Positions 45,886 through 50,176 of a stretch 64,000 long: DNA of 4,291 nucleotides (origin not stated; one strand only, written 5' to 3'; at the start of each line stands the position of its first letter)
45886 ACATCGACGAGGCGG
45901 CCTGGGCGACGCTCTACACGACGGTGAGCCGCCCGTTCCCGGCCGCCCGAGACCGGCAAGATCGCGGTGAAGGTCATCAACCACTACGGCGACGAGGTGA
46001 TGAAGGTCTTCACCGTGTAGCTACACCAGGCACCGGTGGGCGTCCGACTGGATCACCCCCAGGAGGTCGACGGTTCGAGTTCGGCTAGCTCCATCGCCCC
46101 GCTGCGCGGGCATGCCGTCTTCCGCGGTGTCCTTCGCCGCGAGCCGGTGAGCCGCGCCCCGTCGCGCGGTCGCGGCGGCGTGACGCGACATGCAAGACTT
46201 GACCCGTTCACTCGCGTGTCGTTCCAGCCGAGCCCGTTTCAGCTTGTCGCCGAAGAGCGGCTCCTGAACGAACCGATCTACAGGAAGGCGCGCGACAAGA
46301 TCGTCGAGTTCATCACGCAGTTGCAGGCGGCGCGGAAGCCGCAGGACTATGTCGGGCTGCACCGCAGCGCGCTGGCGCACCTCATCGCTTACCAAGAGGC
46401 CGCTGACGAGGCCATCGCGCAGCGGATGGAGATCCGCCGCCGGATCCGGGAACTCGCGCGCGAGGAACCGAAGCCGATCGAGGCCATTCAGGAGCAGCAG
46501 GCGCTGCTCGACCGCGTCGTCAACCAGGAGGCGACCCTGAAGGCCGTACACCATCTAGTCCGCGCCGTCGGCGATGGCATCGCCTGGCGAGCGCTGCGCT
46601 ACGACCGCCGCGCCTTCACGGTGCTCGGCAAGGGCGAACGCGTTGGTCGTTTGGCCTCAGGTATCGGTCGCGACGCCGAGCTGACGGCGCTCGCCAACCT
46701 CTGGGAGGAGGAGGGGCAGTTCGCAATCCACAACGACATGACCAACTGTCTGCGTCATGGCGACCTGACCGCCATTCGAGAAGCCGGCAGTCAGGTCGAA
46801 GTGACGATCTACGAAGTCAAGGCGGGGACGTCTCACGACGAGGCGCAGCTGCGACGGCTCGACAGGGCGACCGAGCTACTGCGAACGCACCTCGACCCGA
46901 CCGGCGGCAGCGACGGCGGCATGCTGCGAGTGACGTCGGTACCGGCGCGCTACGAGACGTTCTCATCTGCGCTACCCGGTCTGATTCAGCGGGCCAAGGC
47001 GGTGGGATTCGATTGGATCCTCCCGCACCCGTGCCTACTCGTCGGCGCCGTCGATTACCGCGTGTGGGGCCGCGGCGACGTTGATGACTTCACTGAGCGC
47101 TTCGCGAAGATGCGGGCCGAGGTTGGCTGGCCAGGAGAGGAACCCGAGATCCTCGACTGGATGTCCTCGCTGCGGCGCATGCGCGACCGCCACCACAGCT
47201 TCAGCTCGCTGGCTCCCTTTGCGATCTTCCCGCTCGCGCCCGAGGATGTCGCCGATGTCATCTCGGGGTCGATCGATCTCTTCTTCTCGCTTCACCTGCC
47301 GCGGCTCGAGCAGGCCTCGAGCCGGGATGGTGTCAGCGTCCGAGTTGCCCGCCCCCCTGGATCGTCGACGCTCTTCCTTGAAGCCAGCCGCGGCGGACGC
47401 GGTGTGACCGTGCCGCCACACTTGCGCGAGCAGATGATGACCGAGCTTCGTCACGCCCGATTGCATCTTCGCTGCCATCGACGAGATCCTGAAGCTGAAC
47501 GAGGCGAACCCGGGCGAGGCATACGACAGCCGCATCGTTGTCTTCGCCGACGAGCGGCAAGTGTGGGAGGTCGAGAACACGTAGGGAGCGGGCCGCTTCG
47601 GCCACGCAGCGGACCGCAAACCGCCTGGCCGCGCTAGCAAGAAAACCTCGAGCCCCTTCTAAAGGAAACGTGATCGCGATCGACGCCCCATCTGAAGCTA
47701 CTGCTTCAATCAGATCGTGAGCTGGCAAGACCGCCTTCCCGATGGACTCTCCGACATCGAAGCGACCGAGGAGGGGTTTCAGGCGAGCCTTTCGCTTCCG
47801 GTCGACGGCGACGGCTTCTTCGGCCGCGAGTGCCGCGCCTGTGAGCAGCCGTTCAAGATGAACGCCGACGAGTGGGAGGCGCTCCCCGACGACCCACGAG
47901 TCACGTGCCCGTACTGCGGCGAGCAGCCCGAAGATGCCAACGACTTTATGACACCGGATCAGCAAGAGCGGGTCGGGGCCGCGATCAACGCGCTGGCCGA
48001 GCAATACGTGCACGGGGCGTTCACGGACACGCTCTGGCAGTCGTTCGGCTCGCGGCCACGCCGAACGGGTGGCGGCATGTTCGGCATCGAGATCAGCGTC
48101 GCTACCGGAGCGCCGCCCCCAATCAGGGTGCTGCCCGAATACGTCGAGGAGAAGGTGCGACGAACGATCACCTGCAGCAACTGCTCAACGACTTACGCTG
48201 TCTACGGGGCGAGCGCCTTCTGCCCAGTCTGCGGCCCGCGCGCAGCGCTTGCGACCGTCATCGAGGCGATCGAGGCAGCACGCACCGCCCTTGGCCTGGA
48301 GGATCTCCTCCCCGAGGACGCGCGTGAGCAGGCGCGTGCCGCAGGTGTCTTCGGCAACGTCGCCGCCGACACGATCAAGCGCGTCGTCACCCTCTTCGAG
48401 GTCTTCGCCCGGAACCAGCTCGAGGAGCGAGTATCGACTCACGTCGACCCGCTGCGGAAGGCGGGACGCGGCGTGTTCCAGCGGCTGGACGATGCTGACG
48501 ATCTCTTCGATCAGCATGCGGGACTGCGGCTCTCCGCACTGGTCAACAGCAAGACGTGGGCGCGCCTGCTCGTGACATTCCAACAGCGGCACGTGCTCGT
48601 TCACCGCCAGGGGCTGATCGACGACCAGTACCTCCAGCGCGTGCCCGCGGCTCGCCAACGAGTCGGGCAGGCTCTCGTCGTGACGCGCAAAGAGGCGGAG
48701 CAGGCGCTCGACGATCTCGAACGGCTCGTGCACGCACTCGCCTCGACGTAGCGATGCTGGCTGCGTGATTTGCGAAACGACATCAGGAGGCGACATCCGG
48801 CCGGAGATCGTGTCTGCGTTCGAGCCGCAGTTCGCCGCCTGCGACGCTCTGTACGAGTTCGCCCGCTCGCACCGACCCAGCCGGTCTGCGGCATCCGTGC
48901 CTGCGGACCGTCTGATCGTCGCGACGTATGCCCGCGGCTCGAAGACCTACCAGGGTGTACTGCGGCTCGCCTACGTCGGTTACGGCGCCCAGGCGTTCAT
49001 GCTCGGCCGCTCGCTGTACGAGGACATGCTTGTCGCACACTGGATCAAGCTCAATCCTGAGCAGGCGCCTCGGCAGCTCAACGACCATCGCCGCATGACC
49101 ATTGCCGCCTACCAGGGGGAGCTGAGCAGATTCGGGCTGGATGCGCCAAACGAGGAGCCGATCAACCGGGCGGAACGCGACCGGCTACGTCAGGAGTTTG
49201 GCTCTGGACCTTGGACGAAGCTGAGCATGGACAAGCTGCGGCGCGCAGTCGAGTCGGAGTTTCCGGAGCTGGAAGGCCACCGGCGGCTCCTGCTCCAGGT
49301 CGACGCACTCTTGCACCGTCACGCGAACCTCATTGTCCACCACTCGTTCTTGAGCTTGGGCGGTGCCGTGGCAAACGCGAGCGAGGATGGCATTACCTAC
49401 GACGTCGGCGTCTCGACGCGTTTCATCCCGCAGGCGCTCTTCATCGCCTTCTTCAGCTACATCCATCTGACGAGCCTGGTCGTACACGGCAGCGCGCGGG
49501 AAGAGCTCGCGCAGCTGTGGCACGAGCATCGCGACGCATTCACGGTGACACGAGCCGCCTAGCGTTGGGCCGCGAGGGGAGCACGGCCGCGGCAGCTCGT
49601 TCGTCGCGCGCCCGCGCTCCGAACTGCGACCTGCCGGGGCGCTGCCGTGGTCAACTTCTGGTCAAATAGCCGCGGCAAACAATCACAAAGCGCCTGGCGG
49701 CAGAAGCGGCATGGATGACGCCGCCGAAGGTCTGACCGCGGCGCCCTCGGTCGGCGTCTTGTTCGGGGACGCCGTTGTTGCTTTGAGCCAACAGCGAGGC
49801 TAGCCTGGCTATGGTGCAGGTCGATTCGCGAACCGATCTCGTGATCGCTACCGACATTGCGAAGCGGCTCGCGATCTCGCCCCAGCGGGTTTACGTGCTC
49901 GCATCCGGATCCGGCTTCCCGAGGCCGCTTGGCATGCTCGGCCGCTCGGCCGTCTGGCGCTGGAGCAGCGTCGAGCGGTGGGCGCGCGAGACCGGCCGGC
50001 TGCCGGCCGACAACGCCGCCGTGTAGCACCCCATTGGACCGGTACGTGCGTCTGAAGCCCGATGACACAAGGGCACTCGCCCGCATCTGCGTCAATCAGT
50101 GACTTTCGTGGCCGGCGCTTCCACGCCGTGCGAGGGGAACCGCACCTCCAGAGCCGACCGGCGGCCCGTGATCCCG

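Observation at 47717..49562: Operonic zinc-ribbon/HEPN protein plus DUF5677/AbiV-like protein: candidate two-gene abortive-infection module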

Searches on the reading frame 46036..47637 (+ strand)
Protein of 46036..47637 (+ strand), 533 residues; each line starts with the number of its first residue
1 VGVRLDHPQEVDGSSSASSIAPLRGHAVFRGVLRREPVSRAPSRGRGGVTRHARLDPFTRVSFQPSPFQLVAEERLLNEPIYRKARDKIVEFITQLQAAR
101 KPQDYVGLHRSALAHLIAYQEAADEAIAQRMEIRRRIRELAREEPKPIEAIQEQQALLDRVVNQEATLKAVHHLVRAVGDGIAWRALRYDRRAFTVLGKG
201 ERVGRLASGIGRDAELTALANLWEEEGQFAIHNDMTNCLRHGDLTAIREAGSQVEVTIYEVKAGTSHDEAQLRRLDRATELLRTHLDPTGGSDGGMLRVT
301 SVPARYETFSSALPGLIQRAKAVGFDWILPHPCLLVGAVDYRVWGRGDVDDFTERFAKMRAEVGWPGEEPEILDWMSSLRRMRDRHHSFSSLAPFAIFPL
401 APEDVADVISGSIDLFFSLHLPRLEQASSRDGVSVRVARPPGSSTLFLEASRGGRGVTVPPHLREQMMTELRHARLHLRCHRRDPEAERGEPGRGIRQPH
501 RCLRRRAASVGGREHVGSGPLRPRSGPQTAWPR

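Call 3: search_protein_families(library=pfam, proteins=[window:46036-47637:+], max_evalue=1)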
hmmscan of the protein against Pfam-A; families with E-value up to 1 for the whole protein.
window:46036-47637:+ (533 aa): 1 family
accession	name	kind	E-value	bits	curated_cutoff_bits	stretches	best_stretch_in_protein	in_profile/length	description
PF19054.6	DUF5753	-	0.45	10.6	23.4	1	119-179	39-100/178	Domain of unknown function (DUF5753)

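Call 4: search_protein_families(library=padloc, proteins=[window:46036-47637:+], max_evalue=1)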
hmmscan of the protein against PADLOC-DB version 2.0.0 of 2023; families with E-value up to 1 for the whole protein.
window:46036-47637:+ (533 aa): 0 families

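Call 5: search_protein_families(library=ncbifam, proteins=[window:46036-47637:+], max_evalue=1)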
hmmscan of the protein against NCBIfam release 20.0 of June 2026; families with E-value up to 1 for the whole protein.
window:46036-47637:+ (533 aa): 1 family
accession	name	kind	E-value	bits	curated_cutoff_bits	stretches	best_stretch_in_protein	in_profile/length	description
NF003828.1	PRK05416.1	equivalog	0.12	11.8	244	1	108-165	73-130/278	RNase adapter RapZ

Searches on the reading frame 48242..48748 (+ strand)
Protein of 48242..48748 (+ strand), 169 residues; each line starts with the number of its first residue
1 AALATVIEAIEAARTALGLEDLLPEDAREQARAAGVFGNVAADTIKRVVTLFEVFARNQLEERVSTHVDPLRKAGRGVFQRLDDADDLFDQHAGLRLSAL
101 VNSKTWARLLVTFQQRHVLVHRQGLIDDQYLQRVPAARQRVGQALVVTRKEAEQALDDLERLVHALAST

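Call 60: search_protein_representatives(alignment_id=A5)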
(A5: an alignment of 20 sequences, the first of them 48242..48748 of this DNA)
Query: 20 sequences, 169 profile positions. Proteins with E-value up to 0.001 (for the whole library): 1631; up to 1e-10: 549; up to 1e-30: 64. The best 150 are listed.
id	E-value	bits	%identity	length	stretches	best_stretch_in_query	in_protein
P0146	2.9e-63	229.0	-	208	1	2-166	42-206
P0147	3.6e-63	228.7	-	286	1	1-166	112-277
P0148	1.2e-60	220.5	-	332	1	3-166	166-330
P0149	8.8e-60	217.7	-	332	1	3-166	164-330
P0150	1.8e-57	210.2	-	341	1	2-168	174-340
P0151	7.9e-56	204.8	-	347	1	1-167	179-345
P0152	1.7e-54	200.5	-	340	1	2-166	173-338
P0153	1.9e-54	200.3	-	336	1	3-164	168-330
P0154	4.5e-53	195.8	-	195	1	4-165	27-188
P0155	9.7e-53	194.7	-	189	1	2-166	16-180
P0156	1.1e-52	194.5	-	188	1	3-168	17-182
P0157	3.4e-52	193.0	-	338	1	2-165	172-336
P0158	1.3e-48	181.3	-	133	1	36-167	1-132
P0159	4.8e-48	179.5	-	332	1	7-165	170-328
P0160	1.2e-47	178.2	-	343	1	4-165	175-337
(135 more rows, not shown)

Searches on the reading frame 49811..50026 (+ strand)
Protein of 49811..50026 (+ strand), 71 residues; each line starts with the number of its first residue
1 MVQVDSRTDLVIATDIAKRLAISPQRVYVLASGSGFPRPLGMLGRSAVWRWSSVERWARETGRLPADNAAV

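Call 98: search_protein_families(library=pfam, proteins=[window:49811-50026:+], max_evalue=0.01)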
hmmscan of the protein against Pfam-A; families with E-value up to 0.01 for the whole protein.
window:49811-50026:+ (71 aa): 2 families
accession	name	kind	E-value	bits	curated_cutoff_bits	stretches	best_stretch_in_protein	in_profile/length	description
PF05930.18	Phage_AlpA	-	0.0025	18.1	21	1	14-57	7-50/51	Prophage CP4-57 regulatory protein (AlpA)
PF12728.13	HTH_17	-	0.0092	16.7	27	0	14-60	5-49/51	Helix-turn-helix domain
